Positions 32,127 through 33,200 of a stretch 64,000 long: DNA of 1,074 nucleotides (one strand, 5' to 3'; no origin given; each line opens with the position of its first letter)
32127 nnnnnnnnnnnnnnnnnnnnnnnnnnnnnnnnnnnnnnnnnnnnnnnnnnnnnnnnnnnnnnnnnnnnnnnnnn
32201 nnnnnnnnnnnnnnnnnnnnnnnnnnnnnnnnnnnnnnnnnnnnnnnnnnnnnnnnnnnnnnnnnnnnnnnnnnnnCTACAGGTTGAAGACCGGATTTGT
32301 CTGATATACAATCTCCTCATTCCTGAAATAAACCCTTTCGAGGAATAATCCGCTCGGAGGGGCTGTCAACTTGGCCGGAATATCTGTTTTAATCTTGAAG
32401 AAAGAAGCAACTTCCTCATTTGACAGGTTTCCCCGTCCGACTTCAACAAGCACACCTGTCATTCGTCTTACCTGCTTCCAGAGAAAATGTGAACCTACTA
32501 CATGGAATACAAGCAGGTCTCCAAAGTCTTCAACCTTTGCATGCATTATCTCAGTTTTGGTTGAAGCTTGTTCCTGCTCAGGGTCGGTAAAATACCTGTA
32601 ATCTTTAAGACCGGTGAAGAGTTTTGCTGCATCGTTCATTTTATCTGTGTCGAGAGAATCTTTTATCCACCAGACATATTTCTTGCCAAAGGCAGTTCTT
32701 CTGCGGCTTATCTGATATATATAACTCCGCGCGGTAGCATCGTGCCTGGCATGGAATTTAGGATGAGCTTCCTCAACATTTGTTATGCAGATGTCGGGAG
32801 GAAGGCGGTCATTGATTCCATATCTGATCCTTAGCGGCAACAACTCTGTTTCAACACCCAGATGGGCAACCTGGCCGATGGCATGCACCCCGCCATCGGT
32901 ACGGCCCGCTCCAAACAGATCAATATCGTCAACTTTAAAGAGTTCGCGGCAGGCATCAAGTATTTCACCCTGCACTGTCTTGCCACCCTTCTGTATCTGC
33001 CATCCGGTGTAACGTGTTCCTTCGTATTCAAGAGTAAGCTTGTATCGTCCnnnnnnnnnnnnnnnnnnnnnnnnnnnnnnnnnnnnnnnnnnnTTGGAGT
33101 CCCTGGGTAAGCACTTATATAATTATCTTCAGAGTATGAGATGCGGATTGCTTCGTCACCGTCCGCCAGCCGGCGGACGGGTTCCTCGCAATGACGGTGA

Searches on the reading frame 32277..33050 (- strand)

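Call 35: search_protein_families(library=pfam, proteins=[window:32277-33050:-], max_evalue=0.0001)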
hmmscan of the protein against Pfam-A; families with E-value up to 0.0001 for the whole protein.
window:32277-33050:- (257 aa): 1 family
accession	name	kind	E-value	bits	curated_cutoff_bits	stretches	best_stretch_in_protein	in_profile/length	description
PF01416.25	PseudoU_synth_1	-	1.1e-30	106.7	23.3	2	141-242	1-107/108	tRNA pseudouridine synthase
